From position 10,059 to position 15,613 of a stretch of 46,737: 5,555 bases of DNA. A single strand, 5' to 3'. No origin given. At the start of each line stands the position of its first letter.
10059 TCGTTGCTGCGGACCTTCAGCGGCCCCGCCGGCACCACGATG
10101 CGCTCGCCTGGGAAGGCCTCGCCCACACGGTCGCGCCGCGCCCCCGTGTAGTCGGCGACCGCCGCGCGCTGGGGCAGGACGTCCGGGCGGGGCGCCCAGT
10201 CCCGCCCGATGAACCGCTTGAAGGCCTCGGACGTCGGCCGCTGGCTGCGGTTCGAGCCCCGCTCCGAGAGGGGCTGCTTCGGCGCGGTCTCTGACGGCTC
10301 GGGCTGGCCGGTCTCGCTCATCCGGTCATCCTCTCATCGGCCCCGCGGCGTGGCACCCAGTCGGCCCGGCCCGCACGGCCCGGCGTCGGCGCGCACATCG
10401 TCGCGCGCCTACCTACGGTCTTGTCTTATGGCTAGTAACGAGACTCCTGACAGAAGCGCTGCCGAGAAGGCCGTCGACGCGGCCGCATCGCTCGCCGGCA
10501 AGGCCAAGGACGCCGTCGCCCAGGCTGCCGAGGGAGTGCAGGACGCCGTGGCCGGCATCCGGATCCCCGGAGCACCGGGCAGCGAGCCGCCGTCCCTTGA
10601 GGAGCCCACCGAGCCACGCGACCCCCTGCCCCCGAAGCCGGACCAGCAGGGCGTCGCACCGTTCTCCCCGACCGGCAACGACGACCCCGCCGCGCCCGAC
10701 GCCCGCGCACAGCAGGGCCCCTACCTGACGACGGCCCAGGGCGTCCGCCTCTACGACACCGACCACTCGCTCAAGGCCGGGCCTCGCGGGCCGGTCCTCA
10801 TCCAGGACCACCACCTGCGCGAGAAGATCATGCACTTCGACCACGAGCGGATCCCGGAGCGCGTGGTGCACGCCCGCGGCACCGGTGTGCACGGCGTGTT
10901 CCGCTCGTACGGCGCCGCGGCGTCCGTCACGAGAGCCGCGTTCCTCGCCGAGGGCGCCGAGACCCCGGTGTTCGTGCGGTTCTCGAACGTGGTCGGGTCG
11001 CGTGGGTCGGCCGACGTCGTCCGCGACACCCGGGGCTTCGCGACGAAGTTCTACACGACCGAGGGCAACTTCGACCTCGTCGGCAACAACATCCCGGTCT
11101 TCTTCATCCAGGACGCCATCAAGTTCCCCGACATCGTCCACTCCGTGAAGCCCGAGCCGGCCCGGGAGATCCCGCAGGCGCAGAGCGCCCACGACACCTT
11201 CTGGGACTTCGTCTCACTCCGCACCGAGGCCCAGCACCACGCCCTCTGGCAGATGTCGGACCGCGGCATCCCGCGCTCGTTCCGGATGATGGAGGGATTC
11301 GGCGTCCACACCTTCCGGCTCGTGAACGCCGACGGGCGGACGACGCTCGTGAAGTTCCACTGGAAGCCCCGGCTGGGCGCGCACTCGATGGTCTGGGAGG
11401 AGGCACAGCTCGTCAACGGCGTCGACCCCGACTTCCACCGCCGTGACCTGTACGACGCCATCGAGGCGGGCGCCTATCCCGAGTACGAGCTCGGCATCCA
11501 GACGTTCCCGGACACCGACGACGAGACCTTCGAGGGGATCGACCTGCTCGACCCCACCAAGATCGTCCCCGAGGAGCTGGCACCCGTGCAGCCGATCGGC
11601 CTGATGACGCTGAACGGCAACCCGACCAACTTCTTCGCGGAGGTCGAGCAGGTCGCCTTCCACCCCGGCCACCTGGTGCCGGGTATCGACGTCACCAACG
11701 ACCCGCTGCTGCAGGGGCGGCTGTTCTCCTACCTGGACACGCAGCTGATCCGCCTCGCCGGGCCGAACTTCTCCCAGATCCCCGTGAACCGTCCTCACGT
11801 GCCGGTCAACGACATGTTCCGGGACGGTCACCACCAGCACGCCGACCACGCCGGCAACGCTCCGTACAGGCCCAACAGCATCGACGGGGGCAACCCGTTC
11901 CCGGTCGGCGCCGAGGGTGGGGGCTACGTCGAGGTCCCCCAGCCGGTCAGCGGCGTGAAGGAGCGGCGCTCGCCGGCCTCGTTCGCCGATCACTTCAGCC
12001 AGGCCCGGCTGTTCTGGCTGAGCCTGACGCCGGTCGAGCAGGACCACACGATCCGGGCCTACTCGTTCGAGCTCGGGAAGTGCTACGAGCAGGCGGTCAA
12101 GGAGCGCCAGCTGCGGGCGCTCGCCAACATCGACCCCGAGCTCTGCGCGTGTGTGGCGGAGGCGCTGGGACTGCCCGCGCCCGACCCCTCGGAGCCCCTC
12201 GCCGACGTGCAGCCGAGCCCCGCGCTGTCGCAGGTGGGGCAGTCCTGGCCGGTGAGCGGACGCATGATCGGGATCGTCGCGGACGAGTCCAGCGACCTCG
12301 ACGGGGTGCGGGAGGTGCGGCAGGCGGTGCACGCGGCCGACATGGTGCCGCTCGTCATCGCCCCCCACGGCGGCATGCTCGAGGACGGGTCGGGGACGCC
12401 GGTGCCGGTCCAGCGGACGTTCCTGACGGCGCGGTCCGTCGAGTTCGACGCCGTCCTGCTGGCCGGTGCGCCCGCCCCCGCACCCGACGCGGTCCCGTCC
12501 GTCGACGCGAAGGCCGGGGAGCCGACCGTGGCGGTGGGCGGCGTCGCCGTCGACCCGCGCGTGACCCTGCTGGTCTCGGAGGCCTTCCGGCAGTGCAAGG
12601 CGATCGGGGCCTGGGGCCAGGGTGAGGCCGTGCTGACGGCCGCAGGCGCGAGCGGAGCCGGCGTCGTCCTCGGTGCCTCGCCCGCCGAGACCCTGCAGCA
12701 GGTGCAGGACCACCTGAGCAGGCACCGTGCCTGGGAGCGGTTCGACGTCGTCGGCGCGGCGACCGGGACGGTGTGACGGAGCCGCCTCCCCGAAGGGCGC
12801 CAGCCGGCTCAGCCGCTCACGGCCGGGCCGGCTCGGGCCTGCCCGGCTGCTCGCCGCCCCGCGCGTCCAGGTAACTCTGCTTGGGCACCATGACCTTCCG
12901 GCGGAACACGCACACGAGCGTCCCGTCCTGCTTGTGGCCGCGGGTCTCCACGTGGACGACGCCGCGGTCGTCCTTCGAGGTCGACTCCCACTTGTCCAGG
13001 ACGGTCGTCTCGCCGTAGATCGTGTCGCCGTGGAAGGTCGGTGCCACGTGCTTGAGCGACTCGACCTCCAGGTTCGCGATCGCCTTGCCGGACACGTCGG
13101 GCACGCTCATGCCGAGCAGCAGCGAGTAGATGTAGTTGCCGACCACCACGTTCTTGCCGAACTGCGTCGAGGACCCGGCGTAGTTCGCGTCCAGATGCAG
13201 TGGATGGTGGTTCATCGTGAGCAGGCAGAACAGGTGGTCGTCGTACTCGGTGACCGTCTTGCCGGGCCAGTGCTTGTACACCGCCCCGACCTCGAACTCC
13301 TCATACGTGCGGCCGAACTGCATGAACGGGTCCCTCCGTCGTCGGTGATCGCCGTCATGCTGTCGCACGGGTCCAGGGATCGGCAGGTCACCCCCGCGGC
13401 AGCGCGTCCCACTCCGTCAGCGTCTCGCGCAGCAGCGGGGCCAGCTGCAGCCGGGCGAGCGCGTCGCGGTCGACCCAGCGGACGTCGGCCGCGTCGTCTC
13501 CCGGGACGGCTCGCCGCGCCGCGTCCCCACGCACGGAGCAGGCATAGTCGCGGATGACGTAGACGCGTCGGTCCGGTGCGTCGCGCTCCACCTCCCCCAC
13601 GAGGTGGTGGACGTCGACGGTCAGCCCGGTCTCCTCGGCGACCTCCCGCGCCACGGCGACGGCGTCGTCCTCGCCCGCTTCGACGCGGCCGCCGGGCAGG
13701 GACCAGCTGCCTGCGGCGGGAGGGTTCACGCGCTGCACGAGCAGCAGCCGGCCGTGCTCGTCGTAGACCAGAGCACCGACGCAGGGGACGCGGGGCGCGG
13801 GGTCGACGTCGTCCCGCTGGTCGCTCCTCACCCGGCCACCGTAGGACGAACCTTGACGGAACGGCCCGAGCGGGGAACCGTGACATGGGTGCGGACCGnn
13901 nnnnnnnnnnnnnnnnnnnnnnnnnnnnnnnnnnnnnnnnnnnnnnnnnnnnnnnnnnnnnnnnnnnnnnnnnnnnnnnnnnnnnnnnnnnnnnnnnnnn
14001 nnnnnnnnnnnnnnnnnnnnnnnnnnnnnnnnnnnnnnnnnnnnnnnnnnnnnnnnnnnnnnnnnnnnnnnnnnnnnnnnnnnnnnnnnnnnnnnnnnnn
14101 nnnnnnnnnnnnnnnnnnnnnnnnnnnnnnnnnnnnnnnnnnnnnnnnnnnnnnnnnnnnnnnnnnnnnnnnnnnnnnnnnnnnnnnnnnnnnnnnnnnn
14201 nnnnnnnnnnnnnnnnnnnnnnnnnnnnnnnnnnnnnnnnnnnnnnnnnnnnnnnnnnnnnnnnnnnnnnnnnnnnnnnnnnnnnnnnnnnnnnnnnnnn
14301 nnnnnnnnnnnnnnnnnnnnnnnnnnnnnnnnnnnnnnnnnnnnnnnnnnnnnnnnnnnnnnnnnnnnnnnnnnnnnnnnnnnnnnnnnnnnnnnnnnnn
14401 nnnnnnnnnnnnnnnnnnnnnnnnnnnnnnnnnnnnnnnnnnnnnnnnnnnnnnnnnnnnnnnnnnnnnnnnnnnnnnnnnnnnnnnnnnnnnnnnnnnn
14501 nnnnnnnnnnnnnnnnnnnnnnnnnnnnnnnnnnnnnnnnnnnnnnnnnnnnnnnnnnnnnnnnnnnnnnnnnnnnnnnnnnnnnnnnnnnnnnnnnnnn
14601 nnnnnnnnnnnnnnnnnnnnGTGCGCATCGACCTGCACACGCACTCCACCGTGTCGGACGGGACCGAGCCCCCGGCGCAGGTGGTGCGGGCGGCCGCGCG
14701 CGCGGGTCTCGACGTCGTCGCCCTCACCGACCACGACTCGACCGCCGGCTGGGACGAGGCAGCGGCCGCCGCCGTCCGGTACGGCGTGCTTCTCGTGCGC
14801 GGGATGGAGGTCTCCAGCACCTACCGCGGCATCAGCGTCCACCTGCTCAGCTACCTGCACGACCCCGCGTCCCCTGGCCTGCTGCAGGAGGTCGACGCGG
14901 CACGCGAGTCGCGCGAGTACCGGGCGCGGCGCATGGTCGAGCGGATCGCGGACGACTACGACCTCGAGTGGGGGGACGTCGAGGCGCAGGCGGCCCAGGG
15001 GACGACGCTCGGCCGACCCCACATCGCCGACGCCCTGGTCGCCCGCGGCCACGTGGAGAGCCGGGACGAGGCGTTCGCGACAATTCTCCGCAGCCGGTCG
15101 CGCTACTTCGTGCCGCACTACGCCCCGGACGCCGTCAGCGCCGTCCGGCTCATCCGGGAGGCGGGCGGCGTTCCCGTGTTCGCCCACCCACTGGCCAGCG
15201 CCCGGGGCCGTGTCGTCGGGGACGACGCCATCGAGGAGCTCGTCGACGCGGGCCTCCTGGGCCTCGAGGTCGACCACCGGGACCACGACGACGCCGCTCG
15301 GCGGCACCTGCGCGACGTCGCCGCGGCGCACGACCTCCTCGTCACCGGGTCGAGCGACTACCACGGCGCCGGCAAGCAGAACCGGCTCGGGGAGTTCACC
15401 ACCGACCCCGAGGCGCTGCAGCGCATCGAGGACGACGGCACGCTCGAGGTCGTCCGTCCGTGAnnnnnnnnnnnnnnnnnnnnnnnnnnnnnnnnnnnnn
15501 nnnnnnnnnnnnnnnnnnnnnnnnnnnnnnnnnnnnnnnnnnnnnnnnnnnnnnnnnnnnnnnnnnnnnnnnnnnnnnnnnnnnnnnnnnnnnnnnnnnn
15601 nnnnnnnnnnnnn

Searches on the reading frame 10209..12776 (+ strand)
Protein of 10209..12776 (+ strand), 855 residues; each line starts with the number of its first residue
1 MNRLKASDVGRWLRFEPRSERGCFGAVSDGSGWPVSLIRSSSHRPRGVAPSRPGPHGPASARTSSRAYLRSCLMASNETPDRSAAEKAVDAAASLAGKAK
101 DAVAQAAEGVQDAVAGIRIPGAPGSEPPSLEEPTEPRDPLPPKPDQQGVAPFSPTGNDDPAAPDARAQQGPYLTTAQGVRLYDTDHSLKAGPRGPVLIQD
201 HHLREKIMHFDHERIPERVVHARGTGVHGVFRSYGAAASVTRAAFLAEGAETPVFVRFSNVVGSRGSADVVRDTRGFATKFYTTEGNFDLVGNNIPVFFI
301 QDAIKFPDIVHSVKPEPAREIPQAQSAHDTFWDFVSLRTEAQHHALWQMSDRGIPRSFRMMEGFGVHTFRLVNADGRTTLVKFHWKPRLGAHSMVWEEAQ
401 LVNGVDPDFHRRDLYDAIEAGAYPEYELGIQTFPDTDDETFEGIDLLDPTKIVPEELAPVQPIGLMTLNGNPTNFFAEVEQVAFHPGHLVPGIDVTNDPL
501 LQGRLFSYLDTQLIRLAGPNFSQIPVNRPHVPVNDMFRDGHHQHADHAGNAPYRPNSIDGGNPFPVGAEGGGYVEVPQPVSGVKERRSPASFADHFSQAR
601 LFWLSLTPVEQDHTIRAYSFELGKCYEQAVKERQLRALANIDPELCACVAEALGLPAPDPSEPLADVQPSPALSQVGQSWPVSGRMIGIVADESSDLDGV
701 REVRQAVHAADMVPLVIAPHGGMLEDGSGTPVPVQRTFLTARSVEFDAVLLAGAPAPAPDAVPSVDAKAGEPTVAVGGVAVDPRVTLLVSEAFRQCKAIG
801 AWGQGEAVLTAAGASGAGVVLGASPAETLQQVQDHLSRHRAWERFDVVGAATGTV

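Call 77: search_protein_families(library=pfam, proteins=[window:10209-12776:+], max_evalue=0.0001)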
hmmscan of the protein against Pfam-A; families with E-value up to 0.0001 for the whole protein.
window:10209-12776:+ (855 aa): 3 families
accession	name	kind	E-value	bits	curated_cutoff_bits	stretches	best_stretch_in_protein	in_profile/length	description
PF00199.24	Catalase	-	3.3e-167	556.8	25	1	174-559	1-382/383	Catalase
PF18011.7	Catalase_C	-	5e-26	91.6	24.6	1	684-845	2-149/150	C-terminal domain found in long catalases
PF06628.17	Catalase-rel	-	7.4e-23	80.9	30.1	1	590-653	2-65/65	Catalase-related immune-responsive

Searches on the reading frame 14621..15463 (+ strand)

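Call 46: search_protein_families(library=pfam, proteins=[window:14621-15463:+], max_evalue=0.001)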
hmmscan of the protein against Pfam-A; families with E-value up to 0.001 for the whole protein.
window:14621-15463:+ (280 aa): 1 family
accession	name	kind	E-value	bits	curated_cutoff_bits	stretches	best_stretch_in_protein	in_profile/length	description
PF02811.25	PHP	-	3.9e-11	44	26.4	1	4-68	1-67/164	PHP domain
